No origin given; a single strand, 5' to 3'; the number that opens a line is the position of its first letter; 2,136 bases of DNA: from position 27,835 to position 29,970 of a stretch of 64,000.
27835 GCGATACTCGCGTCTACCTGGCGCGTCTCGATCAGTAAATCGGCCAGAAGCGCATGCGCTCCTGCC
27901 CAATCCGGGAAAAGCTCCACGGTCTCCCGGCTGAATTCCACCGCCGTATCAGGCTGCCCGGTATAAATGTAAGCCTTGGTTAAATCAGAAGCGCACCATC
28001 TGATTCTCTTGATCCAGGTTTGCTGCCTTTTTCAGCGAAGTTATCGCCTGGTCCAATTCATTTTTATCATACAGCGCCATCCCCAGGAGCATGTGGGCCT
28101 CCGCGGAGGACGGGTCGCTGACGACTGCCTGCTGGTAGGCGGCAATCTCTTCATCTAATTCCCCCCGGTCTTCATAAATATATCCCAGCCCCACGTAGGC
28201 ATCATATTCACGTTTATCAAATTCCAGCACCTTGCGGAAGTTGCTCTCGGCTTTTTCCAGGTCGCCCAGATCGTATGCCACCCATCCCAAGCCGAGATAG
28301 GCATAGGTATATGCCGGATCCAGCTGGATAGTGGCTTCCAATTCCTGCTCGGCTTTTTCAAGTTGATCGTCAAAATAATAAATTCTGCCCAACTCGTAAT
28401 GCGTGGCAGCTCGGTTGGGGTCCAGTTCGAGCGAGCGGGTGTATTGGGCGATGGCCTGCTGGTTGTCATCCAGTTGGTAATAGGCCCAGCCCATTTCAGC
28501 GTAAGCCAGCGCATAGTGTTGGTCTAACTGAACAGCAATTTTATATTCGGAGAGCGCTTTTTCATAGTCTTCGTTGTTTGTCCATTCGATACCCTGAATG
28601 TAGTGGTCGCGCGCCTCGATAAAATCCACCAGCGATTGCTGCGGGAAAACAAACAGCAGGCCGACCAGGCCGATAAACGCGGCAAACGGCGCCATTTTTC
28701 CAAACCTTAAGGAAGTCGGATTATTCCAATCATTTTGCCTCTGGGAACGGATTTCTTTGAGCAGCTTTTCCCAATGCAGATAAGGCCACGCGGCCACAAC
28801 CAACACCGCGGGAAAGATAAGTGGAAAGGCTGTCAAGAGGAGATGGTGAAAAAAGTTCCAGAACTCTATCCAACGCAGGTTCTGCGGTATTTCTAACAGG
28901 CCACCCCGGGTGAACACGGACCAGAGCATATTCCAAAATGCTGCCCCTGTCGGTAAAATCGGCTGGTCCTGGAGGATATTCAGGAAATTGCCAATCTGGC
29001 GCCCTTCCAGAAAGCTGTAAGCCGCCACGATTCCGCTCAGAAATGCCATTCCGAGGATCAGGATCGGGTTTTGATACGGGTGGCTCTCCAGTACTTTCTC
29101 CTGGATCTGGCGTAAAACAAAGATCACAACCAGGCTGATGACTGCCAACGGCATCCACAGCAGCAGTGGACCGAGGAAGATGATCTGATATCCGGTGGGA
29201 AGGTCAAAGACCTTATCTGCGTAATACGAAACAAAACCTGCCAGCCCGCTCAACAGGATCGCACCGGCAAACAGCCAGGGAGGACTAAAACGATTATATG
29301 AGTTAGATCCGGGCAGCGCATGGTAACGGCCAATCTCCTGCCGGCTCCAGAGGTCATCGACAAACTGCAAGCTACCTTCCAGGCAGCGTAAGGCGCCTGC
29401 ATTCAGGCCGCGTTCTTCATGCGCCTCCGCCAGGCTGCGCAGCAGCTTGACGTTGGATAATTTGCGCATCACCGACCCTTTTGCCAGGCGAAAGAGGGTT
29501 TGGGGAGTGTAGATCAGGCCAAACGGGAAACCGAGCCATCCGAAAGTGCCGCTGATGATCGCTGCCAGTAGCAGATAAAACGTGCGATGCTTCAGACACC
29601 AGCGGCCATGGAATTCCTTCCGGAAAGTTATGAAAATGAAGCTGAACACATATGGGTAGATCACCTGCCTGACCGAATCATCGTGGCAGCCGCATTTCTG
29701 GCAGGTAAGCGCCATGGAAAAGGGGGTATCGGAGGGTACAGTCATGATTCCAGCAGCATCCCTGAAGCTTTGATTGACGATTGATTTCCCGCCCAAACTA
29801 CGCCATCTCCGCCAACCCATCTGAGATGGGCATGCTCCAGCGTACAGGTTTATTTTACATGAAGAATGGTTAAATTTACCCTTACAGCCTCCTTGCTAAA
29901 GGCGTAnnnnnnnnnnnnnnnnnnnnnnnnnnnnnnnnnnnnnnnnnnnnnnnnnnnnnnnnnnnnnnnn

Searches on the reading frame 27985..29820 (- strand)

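Call 77: search_protein_families(library=pfam, proteins=[window:27985-29820:-], max_evalue=0.00001)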
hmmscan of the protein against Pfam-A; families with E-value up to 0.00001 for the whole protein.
window:27985-29820:- (611 aa): 14 families
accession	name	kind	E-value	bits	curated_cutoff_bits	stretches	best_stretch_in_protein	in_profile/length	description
PF13414.12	TPR_11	-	6.4e-28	96.6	26.8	2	446-482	3-39/42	TPR repeat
PF07719.23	TPR_2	-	1.8e-27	93.6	27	1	437-469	1-33/34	Tetratricopeptide repeat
PF13432.12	TPR_16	-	1.2e-24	86.8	32.7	2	509-573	1-65/65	Tetratricopeptide repeat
PF13181.12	TPR_8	-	3.4e-24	83.3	25.7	0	439-469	3-33/34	Tetratricopeptide repeat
PF00515.34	TPR_1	-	4.7e-24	83.6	27.8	1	437-469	1-33/34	Tetratricopeptide repeat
PF13431.12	TPR_17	-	2.4e-18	65.2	24.4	0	460-492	2-34/34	Tetratricopeptide repeat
PF14559.12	TPR_19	-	2.6e-15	56.9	25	0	451-503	5-57/68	Tetratricopeptide repeat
PF13424.12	TPR_12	-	5e-14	52.7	30.1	0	471-536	3-76/77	Tetratricopeptide repeat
PF13428.12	TPR_14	-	1.9e-13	50.1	23.5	0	540-580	2-42/44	Tetratricopeptide repeat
PF23914.1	TPR_CcmH_CycH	-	1.1e-09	38.8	42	0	444-533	57-149/158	Cytochrome c-type biogenesis protein H TPR domain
PF13174.12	TPR_6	-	1.7e-09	38.2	26.3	0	540-572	1-33/33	Tetratricopeptide repeat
PF13371.12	TPR_9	-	2.8e-08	34.1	35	0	415-471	7-63/73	Tetratricopeptide repeat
PF25062.1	ARM_TT21_N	-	1.2e-06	28.9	40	1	454-591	79-220/222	Tetratricopeptide repeat protein 21 N-terminal ARM repeat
PF13176.12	TPR_7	-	8.4e-06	25.9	27.9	0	439-469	1-31/36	Tetratricopeptide repeat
